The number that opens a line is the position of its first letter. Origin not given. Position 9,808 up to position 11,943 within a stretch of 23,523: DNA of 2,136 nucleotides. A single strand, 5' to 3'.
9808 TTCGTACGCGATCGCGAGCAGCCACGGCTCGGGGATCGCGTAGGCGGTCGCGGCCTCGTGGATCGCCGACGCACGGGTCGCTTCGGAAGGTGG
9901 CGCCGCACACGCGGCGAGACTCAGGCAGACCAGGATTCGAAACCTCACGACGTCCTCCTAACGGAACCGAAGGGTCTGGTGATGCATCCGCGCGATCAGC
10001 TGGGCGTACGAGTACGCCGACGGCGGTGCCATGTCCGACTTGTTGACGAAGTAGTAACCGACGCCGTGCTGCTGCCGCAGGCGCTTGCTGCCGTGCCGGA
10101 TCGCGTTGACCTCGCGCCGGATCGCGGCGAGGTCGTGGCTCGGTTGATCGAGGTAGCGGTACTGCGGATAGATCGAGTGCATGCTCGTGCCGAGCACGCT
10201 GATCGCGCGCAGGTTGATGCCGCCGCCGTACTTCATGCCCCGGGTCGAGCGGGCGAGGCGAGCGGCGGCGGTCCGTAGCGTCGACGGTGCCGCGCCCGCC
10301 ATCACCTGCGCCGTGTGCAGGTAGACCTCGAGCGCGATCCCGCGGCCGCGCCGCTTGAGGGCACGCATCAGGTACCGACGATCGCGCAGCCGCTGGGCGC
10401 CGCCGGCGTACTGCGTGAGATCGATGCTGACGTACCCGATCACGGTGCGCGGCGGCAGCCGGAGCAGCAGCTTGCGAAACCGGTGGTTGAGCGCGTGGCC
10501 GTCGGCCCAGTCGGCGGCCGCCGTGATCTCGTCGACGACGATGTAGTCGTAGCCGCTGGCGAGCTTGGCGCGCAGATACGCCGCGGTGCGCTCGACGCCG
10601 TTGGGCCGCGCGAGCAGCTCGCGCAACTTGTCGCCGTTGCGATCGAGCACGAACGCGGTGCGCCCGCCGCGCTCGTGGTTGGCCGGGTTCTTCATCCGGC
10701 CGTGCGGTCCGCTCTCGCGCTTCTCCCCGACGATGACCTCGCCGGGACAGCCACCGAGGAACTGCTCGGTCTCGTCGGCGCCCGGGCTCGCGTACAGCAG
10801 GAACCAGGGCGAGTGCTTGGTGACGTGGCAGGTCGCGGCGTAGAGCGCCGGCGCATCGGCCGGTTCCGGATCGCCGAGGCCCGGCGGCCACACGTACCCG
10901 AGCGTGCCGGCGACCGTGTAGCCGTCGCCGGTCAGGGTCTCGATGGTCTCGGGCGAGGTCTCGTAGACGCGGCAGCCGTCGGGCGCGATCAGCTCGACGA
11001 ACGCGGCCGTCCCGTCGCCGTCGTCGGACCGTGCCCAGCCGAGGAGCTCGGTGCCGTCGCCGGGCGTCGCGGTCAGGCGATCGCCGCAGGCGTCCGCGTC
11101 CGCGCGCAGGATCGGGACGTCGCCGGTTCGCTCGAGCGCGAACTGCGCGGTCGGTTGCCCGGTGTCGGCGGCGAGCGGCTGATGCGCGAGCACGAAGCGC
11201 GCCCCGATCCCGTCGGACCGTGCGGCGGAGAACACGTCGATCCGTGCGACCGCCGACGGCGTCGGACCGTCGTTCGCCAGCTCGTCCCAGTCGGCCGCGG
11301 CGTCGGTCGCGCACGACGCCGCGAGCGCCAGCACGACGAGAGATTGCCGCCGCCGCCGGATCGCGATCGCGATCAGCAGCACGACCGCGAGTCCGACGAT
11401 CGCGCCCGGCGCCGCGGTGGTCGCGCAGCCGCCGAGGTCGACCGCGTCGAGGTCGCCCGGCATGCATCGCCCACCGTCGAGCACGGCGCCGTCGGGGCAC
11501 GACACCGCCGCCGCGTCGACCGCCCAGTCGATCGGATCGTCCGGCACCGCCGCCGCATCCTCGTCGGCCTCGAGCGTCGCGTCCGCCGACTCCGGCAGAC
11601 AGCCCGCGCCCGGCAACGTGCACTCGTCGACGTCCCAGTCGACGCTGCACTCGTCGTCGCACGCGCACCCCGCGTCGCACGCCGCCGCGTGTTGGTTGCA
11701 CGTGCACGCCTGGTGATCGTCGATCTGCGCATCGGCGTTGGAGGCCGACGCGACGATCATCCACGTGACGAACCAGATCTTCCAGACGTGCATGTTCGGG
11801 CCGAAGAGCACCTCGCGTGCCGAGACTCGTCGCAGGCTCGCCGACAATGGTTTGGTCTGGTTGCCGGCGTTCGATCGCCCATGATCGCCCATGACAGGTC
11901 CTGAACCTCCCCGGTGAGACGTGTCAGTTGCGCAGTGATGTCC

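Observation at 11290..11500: Internal MYXO-CTERM-like sorting signal followed in frame by an orphan lipobox: probable gene fusion or lost stop/start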

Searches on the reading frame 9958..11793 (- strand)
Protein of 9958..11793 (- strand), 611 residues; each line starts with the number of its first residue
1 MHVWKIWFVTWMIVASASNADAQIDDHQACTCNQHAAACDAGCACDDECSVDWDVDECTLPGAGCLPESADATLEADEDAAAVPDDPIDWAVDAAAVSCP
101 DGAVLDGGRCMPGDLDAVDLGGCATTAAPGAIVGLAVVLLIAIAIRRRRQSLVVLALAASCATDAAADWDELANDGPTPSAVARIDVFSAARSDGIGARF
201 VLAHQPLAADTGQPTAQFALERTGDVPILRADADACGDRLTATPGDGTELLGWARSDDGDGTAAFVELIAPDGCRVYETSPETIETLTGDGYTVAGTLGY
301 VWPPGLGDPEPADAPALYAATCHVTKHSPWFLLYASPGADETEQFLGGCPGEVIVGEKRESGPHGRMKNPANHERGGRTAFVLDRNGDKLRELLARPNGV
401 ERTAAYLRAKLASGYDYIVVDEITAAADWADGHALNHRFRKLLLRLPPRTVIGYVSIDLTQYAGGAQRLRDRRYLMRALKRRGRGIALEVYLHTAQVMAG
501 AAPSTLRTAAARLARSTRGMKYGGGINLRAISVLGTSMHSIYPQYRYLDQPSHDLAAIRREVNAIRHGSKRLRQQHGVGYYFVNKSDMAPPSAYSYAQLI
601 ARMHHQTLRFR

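Call 5: search_protein_families(library=ncbifam, proteins=[window:9958-11793:-], max_evalue=10)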
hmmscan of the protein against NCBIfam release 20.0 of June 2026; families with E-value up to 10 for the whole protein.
window:9958-11793:- (611 aa): 1 family
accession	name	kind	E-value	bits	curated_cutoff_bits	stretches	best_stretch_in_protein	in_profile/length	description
TIGR03901.2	MYXO-CTERM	domain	0.00059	20.2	20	1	121-149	3-33/34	MYXO-CTERM sorting domain-containing protein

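Call 6: search_protein_families(library=pfam, proteins=[window:9958-11793:-], max_evalue=10)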
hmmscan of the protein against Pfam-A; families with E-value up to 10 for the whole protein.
window:9958-11793:- (611 aa): 1 family
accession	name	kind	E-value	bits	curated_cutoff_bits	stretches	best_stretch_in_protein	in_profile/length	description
PF25752.1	DUF1619_N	-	0.058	14.3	22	1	28-52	24-49/120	N-terminal domain of DUF1619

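Call 7: find_homologous_proteins(query=window:9958-11793:-, max_evalue=0.001)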
Query window:9958-11793:- (611 aa): 103 proteins with E <= 0.001 among 8000 candidates.
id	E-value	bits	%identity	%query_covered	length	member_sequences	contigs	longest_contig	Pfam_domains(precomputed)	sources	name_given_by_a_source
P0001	0.0e+0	1400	100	100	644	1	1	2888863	-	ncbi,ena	-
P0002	8.9e-243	825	65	98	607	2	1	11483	-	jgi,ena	-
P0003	5.1e-240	816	66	92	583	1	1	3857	-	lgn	-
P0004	3.3e-236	804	67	91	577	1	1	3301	-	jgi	jgi:MYXO-CTERM domain-containing protein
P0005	6.4e-231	786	65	92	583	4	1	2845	-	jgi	jgi:MYXO-CTERM domain-containing protein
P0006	2.4e-227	774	61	99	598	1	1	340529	-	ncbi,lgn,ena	-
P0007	6.0e-207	707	55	99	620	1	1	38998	-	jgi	jgi:hypothetical protein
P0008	6.9e-205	700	57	99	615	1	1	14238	-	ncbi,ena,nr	ncbi:MAG TPA: MYXO-CTERM sorting domain-containing protein [Kofleriaceae bacterium]|nr:MYXO-CTERM so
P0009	6.2e-204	697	56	95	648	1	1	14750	-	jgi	jgi:MYXO-CTERM domain-containing protein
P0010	5.7e-202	691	57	100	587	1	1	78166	-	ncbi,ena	-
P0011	3.1e-201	688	59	93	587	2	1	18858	-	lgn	-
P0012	5.5e-201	687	56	96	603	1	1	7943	-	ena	-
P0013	1.7e-200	686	58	96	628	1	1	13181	-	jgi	jgi:uncharacterized protein (TIGR03382 family)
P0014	1.0e-199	683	59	93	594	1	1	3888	-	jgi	jgi:uncharacterized protein (TIGR03382 family)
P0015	3.1e-198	678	56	98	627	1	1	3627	-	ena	-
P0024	1.6e-194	666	55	98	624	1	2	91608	-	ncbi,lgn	-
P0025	1.8e-194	666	55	99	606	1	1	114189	-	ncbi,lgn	-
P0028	1.8e-192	659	54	99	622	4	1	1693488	-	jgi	jgi:hypothetical protein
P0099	8.0e-81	290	46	52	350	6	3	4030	-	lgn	-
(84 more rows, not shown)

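Call 26: predict_structure(alignment_id=A1)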
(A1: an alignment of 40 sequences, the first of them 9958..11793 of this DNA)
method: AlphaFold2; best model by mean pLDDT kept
length: 611 residues; sequences in the alignment: 40
mean_pLDDT: 85.5   pTM: 0.84
mean pLDDT of the five models: 85.5, 84.5, 82.9, 82.1, 79.7
residues with pLDDT >= 90: 387; 70-90: 111; 50-70: 86; < 50: 27
segments of 3 or more residues with pLDDT < 50: 17-29, 124-129, 161-166
pLDDT, mean of each block of 10 residues (from residue 1): 69 53 44 55 57 66 69 94 87 81 93 83 49 72 66 56 60 80 86 86 92 94 95 93 95 93 95 94 92 96 85 61 86 94 93 95 94 96 89 87 92 97 94 95 96 97 96 97 97 97 96 94 92 96 94 97 94 96 91 93 93 81
secondary structure, 60 per line:
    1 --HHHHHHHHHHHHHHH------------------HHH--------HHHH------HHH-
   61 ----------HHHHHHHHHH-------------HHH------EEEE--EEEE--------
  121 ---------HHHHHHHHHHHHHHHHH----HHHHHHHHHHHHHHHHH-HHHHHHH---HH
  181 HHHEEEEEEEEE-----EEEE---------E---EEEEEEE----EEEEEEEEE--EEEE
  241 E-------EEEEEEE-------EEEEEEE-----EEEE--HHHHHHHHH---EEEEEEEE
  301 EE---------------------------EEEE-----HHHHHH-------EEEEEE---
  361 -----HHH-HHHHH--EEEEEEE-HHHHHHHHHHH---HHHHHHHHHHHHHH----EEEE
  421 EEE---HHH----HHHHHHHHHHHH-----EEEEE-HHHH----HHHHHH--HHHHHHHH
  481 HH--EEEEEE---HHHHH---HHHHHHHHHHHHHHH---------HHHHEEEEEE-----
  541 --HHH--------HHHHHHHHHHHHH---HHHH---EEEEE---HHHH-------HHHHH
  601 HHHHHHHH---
elements in order: H3-17 H47-50 H71-80 E103-106 E109-112 H130-146 H151-167 H169-175 H179-183 E184-192 E198-201 E215-221 E226-234 E237-241 E249-255 E263-269 E275-278 H281-289 E293-302 E330-333 H339-344 E352-357 H370-374 E377-383 H385-395 H399-412 E417-423 H434-445 E451-455 H457-460 H465-470 H473-482 E485-490 H494-498 H502-516 H526-529 E530-535 H554-566 H570-573 E577-581 H585-588 H596-608

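Call 28: search_protein_representatives(alignment_id=A1)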
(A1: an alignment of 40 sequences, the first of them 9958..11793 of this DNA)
Query: 40 sequences, 612 profile positions. Proteins with E-value up to 0.001 (for the whole library): 84; up to 1e-10: 50; up to 1e-30: 31. The best 84 are listed.
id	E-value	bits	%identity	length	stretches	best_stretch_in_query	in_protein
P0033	5.4e-278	940.1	-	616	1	4-612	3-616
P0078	2.2e-246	835.7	-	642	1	3-612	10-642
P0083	7.8e-233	790.9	-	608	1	24-612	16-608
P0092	1.8e-204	697.2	-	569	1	64-612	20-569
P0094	2.9e-179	614.0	-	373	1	241-612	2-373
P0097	1.1e-163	562.5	-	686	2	116-413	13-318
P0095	1.9e-156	538.6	-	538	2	309-608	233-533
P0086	1.3e-139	483.0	-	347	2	307-572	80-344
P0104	7.5e-135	467.3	-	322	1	313-612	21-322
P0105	1.3e-112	393.9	-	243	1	297-526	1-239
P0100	3.0e-112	392.6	-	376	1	312-609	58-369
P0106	1.7e-109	383.5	-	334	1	287-606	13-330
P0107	1.9e-103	363.6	-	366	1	314-608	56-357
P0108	4.0e-88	312.9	-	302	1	58-328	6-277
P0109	2.1e-85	303.9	-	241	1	298-497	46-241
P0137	3.9e-13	65.2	-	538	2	406-605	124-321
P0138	2.3e-12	62.7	-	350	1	376-586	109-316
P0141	2.5e-11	59.3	-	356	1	325-545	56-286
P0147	9.7e-10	54.0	-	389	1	393-540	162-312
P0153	1.2e-07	47.2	-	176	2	209-297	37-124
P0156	1.3e-06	43.7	-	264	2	241-299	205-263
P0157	7.1e-06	41.3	-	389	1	369-606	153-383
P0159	8.6e-06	41.0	-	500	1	401-582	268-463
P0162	2.6e-05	39.4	-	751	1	411-584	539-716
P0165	1.2e-04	37.2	-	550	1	347-584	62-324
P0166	1.7e-04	36.7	-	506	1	405-606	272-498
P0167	2.3e-04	36.3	-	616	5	229-298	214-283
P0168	2.8e-04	36.0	-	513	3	155-298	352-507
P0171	5.5e-04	35.0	-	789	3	197-298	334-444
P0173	5.9e-04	34.9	-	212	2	238-296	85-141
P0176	7.9e-04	34.5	-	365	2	219-298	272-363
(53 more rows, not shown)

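Call 30: fold_search(model_id=the predicted structure, library=pdb)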
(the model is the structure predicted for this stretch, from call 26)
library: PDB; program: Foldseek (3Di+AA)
matches with E <= 10: 1423; with E <= 0.001: 9
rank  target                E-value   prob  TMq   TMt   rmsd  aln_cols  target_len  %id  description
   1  1m6j_A                2.1e-04  0.99  0.22  0.41  10.3       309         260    8  CRYSTAL STRUCTURE OF TRIOSEPHOSPHATE ISOMERASE FROM ENTAMOEBA HISTOLYTICA (released 2002-10-12)
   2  7rmn_A                4.9e-04  0.99  0.23  0.43   9.0       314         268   10  Crystal structure of triosephosphate isomerase from Verrucomicrobium spinosum (released 2022-08-10)
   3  3q37_C                5.5e-04  0.99  0.23  0.45   8.8       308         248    9  Identification of Amino Acids that Account for Long-Range Interactions in Proteins Using Two Triosephosphate Isomerase (released 2011-09-14)
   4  1dkw_A                6.8e-04  0.97  0.20  0.39   9.0       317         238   10  CRYSTAL STRUCTURE OF TRIOSE-PHOSPHATE ISOMERASE WITH MODIFIED SUBSTRATE BINDING SITE (released 2000-11-03)
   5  3ta6_A                8.6e-04  0.98  0.22  0.44  10.2       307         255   11  Structure of Mycobacterium tuberculosis triosephosphate isomerase (released 2011-11-30)
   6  4gnj_A                9.1e-04  0.99  0.24  0.49   7.8       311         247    8  Crystal Structure Analysis of Leishmania siamensis Triosephosphate Isomerase (released 2013-09-11)
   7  7rmn_B                9.1e-04  0.99  0.22  0.43   9.0       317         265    9  Crystal structure of triosephosphate isomerase from Verrucomicrobium spinosum (released 2022-08-10)
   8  5ibx_A                9.1e-04  0.98  0.22  0.44  10.1       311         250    9  1.65 Angstrom Crystal Structure of Triosephosphate Isomerase (TIM) from Streptococcus pneumoniae (released 2016-03-09)
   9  5d9n_A                9.6e-04  0.89  0.21  0.30  10.0       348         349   12  Crystal structure of PbGH5A, a glycoside hydrolase family 5 member from Prevotella bryantii B14, in complex with the x (released 2015-11-04)
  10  6kpl                  1.0e-03  1.00  0.29  0.53   6.1       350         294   11  Crystal Structure of endo-beta-N-acetylglucosaminidase from Cordyceps militaris in apo form (released 2019-10-02)
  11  4hhp_A                1.0e-03  0.99  0.23  0.47   8.1       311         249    9  Crystal structure of triosephosphate isomerase from trypanosoma cruzi, mutant e105d (released 2013-10-16)
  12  2plk_B                1.1e-03  0.99  0.22  0.34   7.6       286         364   13  Crystal structure of lysine/ornithine decarboxylase complexed with cadaverine from Vibrio vulnificus (released 2007-07-10)
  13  3q37_B                1.1e-03  0.99  0.23  0.47   7.8       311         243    8  Identification of Amino Acids that Account for Long-Range Interactions in Proteins Using Two Triosephosphate Isomerase (released 2011-09-14)
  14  5upr_C                1.2e-03  0.99  0.22  0.44   7.8       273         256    6  X-ray structure of a putative triosephosphate isomerase from Toxoplasma gondii ME49 (released 2017-02-22)
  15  5upr_B                1.2e-03  0.99  0.23  0.44   8.3       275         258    9  X-ray structure of a putative triosephosphate isomerase from Toxoplasma gondii ME49 (released 2017-02-22)
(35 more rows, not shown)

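Call 33: find_related_loci(query=A1, collection=genome_contigs, flank=6000)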
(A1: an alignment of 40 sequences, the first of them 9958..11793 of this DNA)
Query A1 (611 aa) in genome_contigs; peptide patterns used: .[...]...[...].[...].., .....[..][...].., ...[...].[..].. (x = any residue, [..] = any of these).
599 stretches matched a pattern (row limit reached: there are more); 7 encode a relative of the query (tblastn E <= 1e-3); 7 distinct loci.
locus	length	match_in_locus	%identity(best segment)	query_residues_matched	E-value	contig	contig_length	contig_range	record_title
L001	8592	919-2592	66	52-611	0e+0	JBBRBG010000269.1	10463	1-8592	MAG: Haliangiales bacterium isolate Co_metawrap_2332 Cmw_2332_k141_17172446_length_10463_cov_11.9957, whole genome shotg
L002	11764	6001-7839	57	5-611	0e+0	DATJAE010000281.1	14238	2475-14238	MAG TPA_asm: Kofleriaceae bacterium isolate SMAG_U15319 k141_233110, whole genome shotgun sequence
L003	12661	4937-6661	57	46-611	0e+0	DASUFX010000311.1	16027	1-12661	MAG TPA_asm: Kofleriaceae bacterium isolate SMAG_U1390 k141_1298056, whole genome shotgun sequence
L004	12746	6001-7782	57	25-611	0e+0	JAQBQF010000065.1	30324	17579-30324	MAG: Myxococcales bacterium isolate RYN_366 scaffold_2745522, whole genome shotgun sequence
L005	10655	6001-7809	43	48-611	7e-122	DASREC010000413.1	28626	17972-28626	MAG TPA_asm: Polyangia bacterium isolate SMAG_U9996 k141_15416, whole genome shotgun sequence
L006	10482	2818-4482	57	48-590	1e-174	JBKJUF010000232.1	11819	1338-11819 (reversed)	MAG: Kofleriaceae bacterium isolate ant_bin.650 k117_4750078, whole genome shotgun sequence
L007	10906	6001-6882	53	313-603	6e-88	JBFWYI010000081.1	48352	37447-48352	MAG: Sandaracinaceae bacterium isolate CA_2019_TPBS_160 NODE_4476_length_48352_cov_6.419990_TPBS, whole genome shotgun s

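Call 50: search_protein_families(library=ncbifam, alignment_id=A1, max_evalue=0.01)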
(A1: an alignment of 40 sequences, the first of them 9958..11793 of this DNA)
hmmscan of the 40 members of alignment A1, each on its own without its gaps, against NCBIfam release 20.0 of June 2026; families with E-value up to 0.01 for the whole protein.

A. member 1, window:9958-11793:- (611 aa): 1 family
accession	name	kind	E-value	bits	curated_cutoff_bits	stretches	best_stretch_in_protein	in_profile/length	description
TIGR03901.2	MYXO-CTERM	domain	0.00059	20.2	20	1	121-149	3-33/34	MYXO-CTERM sorting domain-containing protein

B. families by the number of members that match (of 40 scanned): 6 families
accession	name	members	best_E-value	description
TIGR03901.2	MYXO-CTERM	10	8.8e-05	MYXO-CTERM sorting domain-containing protein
TIGR03382.1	GC_trans_RRR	5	0.00023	MYXO-CTERM sorting domain-containing protein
NF041894.1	MXAN_6652_fam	2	0.00013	MXAN_6652 family MXYO-CTERM-anchored protein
TIGR04564.1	Synergist_CTERM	2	0.00071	Synerg-CTERM sorting domain-containing protein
NF033191.4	JDVT-CTERM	1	0.0037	JDVT-CTERM domain-containing protein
NF045522.1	MXAN_2561_fam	1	0.0076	MXAN_2561 family MXYO-CTERM-anchored protein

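Call 56: search_protein_families(library=pfam, proteins=[P0138, P0141, P0147, P0099, P0137, P0159, P0162, P0165, P0166, P0157], max_evalue=0.01)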
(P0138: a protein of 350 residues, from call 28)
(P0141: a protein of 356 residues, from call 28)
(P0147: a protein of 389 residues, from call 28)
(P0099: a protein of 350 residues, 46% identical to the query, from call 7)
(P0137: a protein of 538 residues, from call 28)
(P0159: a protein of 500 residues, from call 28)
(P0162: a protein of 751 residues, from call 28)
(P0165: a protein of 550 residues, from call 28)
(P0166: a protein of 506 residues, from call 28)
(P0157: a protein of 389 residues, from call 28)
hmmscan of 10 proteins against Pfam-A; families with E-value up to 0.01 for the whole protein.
P0138 (350 aa): 0 families

P0141 (356 aa): 0 families

P0147 (389 aa): 0 families

P0099 (350 aa): 0 families

P0137 (538 aa): 1 family
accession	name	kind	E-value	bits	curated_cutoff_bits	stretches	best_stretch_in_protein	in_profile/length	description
PF18885.6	DUF5648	-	1.6e-12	48.2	25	0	410-472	45-111/134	Domain of unknown function (DUF5648)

P0159 (500 aa): 0 families

P0162 (751 aa): 0 families

P0165 (550 aa): 0 families

P0166 (506 aa): 0 families

P0157 (389 aa): 0 families

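Call 72: find_encoding_contigs(protein=P0001, flank=10000, max_places=3)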
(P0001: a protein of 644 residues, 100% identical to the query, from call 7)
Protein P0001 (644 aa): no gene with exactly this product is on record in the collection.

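Call 73: find_encoding_contigs(protein=P0006, flank=6000, max_places=2)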
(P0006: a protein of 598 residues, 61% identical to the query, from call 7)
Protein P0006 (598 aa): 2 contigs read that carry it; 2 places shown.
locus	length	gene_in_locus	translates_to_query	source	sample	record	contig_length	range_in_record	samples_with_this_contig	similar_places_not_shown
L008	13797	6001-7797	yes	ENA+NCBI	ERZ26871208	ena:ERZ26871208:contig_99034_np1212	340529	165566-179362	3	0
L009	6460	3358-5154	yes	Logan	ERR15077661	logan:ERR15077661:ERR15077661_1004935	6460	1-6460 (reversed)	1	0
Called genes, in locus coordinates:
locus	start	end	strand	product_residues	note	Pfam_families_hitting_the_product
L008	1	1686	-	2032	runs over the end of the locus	PF13174:TPR_6 (faint), PF13424:TPR_12 (faint), PF13428:TPR_14 (faint), PF13432:TPR_16 (faint), PF14559:TPR_19 (faint), PF07719:TPR_2 (faint), PF12895:ANAPC3 (faint), PF13176:TPR_7 (faint), +6 more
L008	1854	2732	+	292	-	-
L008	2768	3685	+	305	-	-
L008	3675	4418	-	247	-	-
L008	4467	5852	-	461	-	-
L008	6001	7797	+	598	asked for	-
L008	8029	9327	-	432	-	-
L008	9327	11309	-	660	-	PF07661:MORN_2 (faint)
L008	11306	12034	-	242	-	PF00005:ABC_tran, PF13304:AAA_21 (weak)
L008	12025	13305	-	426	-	PF13598:DUF4139 (faint)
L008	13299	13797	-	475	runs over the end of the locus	PF13598:DUF4139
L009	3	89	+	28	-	?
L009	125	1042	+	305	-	-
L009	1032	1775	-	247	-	-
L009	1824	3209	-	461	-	-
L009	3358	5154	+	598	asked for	-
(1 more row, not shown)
